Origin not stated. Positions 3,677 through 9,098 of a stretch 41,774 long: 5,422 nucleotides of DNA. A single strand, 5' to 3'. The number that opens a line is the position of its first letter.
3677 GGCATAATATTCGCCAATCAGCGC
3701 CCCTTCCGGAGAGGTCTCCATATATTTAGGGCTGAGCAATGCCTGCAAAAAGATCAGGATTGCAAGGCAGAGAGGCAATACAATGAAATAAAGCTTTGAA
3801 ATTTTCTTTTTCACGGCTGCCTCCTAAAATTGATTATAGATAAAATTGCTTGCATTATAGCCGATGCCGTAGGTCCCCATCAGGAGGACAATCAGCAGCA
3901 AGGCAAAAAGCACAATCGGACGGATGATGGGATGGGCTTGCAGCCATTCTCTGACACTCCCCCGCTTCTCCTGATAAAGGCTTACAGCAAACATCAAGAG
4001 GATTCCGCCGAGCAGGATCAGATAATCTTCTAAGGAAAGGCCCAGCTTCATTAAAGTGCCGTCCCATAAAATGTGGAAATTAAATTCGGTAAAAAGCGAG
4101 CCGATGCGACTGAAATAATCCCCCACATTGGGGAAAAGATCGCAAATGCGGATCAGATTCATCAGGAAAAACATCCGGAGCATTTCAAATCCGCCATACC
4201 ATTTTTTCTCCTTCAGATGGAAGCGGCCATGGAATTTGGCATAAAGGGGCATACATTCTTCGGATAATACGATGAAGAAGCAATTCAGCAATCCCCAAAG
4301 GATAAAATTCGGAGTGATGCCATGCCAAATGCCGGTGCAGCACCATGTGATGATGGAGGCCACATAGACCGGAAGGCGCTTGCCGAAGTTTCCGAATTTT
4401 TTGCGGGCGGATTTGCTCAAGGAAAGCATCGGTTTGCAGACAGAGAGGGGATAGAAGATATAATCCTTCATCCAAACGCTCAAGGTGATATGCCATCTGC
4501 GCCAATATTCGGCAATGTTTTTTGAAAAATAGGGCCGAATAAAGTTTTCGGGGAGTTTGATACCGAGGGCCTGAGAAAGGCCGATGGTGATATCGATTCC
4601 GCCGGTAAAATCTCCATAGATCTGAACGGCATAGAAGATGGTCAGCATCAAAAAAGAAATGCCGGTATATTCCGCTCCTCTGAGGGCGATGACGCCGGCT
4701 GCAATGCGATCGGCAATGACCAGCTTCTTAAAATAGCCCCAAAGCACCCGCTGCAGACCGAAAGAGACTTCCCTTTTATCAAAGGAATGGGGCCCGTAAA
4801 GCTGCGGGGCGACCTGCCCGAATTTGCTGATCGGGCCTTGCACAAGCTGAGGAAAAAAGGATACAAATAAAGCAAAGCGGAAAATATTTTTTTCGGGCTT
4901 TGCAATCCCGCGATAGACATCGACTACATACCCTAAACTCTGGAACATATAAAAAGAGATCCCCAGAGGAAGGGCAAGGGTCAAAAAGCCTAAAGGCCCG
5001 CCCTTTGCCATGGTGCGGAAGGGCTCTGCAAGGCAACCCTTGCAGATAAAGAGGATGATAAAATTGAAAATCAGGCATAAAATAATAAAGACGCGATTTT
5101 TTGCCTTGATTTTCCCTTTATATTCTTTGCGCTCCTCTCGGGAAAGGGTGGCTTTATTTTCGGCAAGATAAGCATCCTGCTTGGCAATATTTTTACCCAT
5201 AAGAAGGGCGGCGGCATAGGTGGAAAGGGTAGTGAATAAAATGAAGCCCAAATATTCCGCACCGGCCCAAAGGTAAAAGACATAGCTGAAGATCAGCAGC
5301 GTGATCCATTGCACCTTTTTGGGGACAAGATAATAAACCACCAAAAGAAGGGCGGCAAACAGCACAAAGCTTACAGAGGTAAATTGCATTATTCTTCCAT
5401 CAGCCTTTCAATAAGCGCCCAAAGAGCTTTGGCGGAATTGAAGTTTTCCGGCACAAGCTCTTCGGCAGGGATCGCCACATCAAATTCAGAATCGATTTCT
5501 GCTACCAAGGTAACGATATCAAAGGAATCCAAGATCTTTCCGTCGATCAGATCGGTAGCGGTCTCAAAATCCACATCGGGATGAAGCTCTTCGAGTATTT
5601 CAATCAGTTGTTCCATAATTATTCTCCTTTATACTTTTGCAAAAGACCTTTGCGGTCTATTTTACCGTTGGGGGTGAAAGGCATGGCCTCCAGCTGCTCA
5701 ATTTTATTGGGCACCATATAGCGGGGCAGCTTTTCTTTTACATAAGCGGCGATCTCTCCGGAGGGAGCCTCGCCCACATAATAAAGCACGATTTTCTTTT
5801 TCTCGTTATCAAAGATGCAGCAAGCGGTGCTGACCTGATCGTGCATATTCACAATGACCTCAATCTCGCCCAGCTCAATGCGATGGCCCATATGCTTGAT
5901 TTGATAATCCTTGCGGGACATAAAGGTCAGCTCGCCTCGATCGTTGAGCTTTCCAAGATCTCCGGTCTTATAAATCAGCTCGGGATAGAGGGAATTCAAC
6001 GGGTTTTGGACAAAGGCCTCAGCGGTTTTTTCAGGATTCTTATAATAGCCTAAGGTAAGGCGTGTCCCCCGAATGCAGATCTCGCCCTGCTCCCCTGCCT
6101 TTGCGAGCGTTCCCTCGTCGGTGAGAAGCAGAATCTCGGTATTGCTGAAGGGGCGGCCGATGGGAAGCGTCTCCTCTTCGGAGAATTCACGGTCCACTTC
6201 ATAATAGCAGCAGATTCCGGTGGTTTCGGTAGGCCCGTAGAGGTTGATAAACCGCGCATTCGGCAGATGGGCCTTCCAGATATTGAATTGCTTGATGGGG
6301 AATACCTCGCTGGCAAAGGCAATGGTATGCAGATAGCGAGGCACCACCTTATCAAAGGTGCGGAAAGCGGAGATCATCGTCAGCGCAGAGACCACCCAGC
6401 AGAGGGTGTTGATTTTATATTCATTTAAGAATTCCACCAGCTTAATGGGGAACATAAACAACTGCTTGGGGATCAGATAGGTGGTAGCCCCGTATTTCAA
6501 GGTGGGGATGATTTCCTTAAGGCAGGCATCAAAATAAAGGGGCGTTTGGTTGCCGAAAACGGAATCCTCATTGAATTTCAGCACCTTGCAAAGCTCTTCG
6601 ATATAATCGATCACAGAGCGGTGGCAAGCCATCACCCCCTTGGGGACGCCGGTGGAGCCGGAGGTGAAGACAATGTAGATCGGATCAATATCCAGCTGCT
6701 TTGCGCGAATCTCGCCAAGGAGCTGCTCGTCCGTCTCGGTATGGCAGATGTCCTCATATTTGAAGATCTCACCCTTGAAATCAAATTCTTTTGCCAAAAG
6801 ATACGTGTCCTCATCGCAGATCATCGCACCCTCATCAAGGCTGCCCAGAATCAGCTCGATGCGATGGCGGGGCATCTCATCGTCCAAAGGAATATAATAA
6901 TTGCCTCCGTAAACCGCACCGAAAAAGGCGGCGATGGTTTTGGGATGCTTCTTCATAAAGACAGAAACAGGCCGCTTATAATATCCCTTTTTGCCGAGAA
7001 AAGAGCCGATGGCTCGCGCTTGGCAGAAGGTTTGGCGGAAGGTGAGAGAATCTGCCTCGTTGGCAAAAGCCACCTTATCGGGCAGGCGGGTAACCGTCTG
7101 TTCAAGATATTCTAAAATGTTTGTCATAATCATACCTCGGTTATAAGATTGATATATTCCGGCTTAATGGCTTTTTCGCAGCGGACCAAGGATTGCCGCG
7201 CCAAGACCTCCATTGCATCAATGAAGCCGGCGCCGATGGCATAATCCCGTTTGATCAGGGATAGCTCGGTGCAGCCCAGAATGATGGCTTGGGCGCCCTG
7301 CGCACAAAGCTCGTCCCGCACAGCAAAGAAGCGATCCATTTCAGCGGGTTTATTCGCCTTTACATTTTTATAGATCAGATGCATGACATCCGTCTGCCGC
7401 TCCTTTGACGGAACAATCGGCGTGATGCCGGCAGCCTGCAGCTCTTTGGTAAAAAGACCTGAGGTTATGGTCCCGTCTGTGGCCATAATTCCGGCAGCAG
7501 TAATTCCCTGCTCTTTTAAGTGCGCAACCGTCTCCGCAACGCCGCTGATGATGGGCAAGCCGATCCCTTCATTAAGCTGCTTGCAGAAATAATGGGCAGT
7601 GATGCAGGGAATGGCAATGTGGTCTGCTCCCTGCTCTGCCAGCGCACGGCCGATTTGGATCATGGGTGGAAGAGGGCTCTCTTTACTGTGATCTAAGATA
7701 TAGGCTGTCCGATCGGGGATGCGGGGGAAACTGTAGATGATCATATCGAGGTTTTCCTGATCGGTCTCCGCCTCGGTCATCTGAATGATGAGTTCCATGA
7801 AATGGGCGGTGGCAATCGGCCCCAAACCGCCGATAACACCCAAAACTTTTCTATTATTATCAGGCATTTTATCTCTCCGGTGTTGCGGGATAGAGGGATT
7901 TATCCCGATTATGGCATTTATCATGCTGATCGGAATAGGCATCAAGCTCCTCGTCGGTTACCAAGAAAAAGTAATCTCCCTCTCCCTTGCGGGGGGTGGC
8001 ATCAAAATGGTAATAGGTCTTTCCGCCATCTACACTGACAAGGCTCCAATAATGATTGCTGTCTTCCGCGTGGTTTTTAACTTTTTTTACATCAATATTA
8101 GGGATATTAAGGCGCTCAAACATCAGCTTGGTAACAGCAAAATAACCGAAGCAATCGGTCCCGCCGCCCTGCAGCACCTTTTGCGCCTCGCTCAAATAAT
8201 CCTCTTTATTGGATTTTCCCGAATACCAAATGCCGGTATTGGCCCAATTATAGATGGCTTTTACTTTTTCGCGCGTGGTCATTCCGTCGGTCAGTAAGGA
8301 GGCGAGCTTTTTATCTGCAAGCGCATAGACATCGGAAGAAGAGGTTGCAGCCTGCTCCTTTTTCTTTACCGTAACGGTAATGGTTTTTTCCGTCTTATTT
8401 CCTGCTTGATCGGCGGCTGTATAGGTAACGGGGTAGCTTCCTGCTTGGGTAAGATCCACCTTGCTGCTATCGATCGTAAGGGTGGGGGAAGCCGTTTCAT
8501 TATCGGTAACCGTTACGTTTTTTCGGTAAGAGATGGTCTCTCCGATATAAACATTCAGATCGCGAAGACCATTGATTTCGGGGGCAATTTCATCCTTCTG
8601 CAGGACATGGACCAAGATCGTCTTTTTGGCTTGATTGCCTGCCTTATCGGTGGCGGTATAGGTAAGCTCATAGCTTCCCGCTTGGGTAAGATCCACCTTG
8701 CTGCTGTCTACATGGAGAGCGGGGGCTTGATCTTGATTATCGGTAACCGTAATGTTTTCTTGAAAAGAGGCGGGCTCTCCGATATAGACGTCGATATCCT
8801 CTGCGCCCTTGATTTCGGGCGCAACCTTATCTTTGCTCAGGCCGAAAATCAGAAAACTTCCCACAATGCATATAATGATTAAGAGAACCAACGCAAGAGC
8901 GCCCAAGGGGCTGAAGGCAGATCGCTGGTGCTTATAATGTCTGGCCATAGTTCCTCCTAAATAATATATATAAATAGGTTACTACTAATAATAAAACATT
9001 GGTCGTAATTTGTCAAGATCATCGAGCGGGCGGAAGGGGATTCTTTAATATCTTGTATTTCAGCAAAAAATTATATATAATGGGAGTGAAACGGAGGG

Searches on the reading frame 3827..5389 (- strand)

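Call 12: search_protein_families(library=pfam, proteins=[window:3827-5389:-], max_evalue=0.01)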
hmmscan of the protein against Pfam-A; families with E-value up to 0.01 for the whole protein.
window:3827-5389:- (521 aa): 1 family
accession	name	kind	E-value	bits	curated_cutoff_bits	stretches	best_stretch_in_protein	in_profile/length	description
PF03062.24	MBOAT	-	2.4e-18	67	27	1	168-416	80-334/337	MBOAT, membrane-bound O-acyltransferase family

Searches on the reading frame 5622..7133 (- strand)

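Call 12: search_protein_families(library=pfam, proteins=[window:5622-7133:-], max_evalue=0.01)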
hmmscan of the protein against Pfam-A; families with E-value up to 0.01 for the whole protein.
window:5622-7133:- (504 aa): 2 families
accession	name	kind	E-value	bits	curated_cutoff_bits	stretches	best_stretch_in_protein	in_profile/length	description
PF00501.34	AMP-binding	-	7.5e-59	199.9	29.9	1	10-364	1-384/384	AMP-binding enzyme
PF13193.12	AMP-binding_C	-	1.2e-07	33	24.5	1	423-491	1-76/76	AMP-binding enzyme C-terminal domain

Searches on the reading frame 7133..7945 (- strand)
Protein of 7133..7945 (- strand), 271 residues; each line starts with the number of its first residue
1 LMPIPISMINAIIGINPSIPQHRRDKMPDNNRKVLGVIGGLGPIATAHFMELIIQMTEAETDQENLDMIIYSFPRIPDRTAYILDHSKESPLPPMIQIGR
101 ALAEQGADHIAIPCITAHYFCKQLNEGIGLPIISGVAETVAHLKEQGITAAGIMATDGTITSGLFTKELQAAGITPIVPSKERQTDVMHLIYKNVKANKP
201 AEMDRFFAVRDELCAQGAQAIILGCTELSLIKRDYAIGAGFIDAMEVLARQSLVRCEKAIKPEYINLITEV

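Call 61: search_protein_families(library=pfam, proteins=[window:7133-7945:-], max_evalue=0.0001)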
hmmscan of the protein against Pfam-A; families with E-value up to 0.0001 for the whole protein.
window:7133-7945:- (271 aa): 1 family
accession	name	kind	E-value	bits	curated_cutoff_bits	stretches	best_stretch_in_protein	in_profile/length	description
PF01177.27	Asp_Glu_race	-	2.6e-40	138.9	31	1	38-251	1-210/211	Asp/Glu/Hydantoin racemase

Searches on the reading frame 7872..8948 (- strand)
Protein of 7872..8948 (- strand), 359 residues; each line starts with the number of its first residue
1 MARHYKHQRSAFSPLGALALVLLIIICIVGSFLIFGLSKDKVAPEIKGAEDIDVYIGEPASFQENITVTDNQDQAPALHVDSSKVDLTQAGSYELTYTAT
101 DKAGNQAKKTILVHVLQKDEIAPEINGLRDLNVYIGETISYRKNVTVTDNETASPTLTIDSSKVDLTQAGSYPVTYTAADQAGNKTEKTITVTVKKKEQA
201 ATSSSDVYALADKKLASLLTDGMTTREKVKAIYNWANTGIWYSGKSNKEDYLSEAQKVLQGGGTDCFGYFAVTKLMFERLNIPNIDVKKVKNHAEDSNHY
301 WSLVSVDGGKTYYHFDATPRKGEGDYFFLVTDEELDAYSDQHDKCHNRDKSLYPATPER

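Call 12: search_protein_families(library=pfam, proteins=[window:7872-8948:-], max_evalue=0.01)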
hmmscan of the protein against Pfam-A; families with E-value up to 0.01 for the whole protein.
window:7872-8948:- (359 aa): 15 families
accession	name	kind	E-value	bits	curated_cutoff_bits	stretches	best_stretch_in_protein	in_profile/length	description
PF16403.11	Bact_surface_Ig-like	-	4.6e-19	68.7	27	2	45-115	2-71/71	Bacterial surface protein, Ig-like domain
PF18981.6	InlK_D3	-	1.8e-11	44.4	25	2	61-115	21-75/75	Internalin K domain (D3/D4)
PF15418.12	DUF4625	-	4.2e-08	34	27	1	58-114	74-129/131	Domain of unknown function (DUF4625)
PF02494.22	HYR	-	6.2e-08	33.3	21.7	1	64-114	30-80/81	HYR domain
PF19077.6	Big_13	-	7.1e-08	33.3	27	2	79-111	58-95/102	Bacterial Ig-like domain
PF01841.26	Transglut_core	-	3e-07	31.1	23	1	221-317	10-108/108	Transglutaminase-like superfamily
PF07523.18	Big_3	-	2.1e-06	28.4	21.2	1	134-194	9-68/68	Bacterial Ig-like domain (group 3)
PF17963.7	Big_9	-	7.8e-05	23.9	23.6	0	144-193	45-89/89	Bacterial Ig domain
PF09136.16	Glucodextran_B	-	0.00048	20.4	27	0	162-195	50-82/83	Glucodextranase, domain B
PF00801.26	PKD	-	0.00055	20.3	23.5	0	167-189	54-76/80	PKD domain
PF18573.7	BclA_C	-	0.00087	19.6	38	0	143-183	18-59/128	BclA C-terminal domain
PF05345.18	He_PIG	-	0.0011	19.8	24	0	88-113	68-93/96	Putative Ig domain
PF13754.12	Big_3_4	-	0.0015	18.8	27.3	0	85-128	28-71/106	Domain of unknown function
PF24155.1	DUF7406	-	0.0033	17.8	28.4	0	128-174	4-45/52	Domain of unknown function (DUF7406)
PF00028.23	Cadherin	-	0.006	17.4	28.8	0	80-114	55-89/93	Cadherin domain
